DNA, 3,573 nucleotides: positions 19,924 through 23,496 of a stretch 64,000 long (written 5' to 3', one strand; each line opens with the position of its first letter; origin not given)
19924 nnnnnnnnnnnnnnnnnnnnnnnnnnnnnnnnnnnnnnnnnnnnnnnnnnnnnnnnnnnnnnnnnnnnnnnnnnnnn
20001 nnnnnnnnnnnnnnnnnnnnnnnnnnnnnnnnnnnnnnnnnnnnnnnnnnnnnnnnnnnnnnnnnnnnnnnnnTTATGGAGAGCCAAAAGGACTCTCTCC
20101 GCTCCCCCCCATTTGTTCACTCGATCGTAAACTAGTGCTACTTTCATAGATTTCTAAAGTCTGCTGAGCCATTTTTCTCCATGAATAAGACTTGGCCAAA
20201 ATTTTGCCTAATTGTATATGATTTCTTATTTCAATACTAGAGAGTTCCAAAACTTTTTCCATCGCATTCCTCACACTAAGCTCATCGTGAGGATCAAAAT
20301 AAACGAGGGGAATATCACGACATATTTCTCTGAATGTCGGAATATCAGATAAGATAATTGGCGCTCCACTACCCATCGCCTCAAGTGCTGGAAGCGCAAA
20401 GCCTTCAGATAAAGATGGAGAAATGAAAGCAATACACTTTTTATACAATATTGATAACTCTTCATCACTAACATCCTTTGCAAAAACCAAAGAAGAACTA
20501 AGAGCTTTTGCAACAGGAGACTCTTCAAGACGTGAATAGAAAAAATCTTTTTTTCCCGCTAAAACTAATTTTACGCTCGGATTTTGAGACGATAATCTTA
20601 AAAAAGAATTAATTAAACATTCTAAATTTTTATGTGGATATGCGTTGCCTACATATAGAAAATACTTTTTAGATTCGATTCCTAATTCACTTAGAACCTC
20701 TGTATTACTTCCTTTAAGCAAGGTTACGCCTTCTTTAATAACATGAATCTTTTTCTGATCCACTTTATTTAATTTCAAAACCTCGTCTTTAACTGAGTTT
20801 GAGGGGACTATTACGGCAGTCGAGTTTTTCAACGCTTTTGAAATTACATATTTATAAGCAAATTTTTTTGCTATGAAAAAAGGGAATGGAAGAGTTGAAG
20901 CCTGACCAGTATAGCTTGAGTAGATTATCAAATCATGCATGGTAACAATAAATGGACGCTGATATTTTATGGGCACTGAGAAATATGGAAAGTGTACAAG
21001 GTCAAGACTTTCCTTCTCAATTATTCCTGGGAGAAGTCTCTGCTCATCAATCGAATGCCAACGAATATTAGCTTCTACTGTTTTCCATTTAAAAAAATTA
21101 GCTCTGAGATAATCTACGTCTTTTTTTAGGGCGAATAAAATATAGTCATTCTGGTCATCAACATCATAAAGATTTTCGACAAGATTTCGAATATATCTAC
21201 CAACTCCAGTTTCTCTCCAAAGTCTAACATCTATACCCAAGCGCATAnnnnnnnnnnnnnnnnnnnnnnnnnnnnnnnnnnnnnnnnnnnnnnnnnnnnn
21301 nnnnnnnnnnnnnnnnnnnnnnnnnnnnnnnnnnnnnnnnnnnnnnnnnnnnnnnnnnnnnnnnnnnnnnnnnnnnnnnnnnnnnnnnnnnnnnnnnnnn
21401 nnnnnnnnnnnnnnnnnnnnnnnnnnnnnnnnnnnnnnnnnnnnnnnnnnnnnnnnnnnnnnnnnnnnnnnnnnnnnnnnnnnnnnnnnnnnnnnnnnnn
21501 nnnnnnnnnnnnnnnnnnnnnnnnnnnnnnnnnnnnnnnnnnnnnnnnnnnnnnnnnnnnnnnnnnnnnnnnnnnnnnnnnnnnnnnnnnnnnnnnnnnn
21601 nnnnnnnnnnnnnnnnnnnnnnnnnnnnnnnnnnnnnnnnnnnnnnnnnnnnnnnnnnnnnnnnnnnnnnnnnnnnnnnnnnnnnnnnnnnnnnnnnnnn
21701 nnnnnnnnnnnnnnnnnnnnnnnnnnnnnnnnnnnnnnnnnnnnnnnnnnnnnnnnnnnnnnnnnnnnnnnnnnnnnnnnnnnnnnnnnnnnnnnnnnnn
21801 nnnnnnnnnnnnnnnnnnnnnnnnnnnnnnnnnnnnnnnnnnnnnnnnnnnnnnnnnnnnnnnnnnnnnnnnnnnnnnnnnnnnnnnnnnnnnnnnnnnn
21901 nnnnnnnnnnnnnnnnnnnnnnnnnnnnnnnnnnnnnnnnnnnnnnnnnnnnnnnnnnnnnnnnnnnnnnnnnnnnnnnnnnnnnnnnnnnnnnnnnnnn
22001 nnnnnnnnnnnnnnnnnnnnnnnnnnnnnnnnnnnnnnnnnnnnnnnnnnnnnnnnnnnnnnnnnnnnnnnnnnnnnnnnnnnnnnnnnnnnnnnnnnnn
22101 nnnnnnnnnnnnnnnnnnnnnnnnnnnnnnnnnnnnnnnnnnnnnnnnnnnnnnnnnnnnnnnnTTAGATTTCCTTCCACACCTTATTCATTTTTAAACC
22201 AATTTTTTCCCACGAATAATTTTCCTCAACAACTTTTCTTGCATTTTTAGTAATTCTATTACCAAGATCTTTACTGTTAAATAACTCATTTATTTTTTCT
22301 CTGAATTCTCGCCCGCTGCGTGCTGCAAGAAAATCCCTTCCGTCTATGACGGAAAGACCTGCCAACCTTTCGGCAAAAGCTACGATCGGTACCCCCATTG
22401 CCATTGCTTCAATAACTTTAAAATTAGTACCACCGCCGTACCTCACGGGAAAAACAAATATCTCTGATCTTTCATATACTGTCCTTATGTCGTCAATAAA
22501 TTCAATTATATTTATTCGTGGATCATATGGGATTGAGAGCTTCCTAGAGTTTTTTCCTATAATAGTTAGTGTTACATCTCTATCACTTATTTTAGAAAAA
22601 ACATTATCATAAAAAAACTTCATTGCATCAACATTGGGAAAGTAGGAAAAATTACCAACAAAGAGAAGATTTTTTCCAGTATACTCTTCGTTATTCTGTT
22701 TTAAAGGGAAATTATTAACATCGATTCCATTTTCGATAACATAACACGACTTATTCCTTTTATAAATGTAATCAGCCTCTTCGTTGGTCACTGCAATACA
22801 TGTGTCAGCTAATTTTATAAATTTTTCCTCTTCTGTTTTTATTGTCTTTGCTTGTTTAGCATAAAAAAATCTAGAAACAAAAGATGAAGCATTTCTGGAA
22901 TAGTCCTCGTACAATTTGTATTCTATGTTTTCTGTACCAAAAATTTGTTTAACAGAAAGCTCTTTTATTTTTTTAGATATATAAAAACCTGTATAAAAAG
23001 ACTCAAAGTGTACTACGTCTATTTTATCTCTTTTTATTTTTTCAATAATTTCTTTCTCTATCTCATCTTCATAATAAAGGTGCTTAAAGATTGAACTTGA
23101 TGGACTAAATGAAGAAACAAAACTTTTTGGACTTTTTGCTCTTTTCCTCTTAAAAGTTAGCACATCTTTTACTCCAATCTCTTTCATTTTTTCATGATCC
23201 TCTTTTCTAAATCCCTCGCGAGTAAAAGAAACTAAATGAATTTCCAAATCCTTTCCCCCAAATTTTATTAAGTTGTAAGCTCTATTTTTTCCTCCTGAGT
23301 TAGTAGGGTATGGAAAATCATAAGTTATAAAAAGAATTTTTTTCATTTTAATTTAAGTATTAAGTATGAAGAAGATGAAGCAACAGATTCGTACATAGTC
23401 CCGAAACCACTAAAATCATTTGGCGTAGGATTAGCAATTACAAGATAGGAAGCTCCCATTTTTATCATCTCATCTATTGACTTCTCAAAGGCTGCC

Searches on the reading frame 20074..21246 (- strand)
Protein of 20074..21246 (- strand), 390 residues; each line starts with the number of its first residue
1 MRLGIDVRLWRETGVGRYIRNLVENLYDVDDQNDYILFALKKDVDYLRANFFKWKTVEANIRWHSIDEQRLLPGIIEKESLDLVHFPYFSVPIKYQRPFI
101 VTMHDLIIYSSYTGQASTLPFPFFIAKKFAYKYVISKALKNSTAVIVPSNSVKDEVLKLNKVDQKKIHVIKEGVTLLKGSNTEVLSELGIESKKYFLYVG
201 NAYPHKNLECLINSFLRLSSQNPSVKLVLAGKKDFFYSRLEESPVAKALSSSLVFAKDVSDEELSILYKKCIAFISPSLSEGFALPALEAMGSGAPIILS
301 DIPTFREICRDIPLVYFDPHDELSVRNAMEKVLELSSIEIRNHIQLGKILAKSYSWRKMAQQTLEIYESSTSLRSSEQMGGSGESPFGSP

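Call 51: search_protein_families(library=ncbifam, proteins=[window:20074-21246:-], max_evalue=0.00001)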
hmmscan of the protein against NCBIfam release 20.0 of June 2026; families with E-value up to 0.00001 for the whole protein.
window:20074-21246:- (390 aa): 20 families
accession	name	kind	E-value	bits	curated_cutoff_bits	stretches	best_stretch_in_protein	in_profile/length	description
TIGR04047.1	MSMEG_0565_glyc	hypoth_equivalog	2.8e-27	95.8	259.85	1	136-368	133-372/373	MSMEG_0565 family glycosyltransferase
TIGR02149.1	glgA_Coryne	subfamily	3.9e-19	69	302.4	1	134-369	137-389/391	glycogen synthase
TIGR04157.1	glyco_rSAM_CFB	subfamily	1.2e-15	57.5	400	1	138-366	166-405/406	TIGR04157 family glycosyltransferase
NF038229.1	Glyco4_Geo_Pelo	equivalog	4.7e-15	55.4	400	1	133-318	101-287/338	GPMC system family 4 glycosyltransferase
TIGR03449.1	mycothiol_MshA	equivalog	2.3e-14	53.2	462.5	1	138-371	161-404/406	D-inositol-3-phosphate glycosyltransferase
NF041010.1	glycosy_Agl16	equivalog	3.3e-13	49.2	575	1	100-370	91-351/352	glycosylation protein Agl16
TIGR04063.1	stp3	hypoth_equivalog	5.5e-13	48.6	442.05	1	134-369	150-394/397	TIGR04063 family PEP-CTERM/XrtA system glycosyltransferase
NF038295.1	EPS_HpsP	equivalog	1.2e-12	47.6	550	1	164-369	176-386/388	hormogonium polysaccharide biosynthesis glycosyltransferase HpsP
NF012028.0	PRK15484.1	subfamily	2.9e-12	46.4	618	1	137-363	135-371/380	lipopolysaccharide N-acetylglucosaminyltransferase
NF053513.1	Gtran_IagA_BgsA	equivalog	9.5e-11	41.3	460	1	130-370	94-331/333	LTA glycolipid anchor biosynthesis glycosyltransferase, IagA/BgsA family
TIGR03999.1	thiol_BshA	equivalog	1.1e-10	41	273.7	1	125-336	128-336/375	N-acetyl-alpha-D-glucosaminyl L-malate synthase BshA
TIGR03088.1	stp2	hypoth_equivalog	2e-10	40.3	409.05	1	158-369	153-372/374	TIGR03088 family PEP-CTERM/XrtA system glycosyltransferase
NF053787.1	GlcN_PG_synth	equivalog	2.9e-10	39.6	480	1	135-369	137-358/361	N-acetylglucosaminyl phosphatidylglycerol synthase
NF046085.1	XrtY_assoc_Gly1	equivalog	2.6e-09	36.4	400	1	128-369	147-383/387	XrtY-associated glycosyltransferase XYAG1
NF046071.1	B1-4RhmsylTfaseCps2T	equivalog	2.2e-08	33.4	500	1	182-362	201-379/384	beta 1-4 rhamnosyltransferase Cps2T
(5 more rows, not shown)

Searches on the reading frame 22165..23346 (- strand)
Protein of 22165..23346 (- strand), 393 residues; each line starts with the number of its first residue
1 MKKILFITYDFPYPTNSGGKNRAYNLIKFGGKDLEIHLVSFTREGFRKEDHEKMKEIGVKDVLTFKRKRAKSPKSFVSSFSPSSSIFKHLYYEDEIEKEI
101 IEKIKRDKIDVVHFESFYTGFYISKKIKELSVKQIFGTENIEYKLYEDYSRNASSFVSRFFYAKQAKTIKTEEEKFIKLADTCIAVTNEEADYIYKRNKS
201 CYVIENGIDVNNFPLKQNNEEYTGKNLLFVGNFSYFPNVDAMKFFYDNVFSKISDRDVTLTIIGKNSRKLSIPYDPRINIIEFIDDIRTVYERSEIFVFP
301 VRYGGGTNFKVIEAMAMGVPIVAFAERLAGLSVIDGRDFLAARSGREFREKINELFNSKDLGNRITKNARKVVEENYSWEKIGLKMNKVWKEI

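Call 53: search_protein_families(library=pfam, proteins=[window:22165-23346:-], max_evalue=0.0001)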
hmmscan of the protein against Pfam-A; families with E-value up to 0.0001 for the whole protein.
window:22165-23346:- (393 aa): 4 families
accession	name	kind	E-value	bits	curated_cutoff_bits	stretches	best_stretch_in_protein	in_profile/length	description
PF13692.12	Glyco_trans_1_4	-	8.7e-22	78.4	27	1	225-357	2-141/142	Glycosyl transferases group 1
PF00534.26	Glycos_transf_1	-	1.3e-12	48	26.4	1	218-371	9-171/172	Glycosyl transferases group 1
PF13524.12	Glyco_trans_1_2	-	1.1e-09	38.9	25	1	257-381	14-137/144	Glycosyl transferase-like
PF13439.12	Glyco_transf_4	-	2e-07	31.6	28.5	1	97-211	61-169/170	Glycosyltransferase Family 4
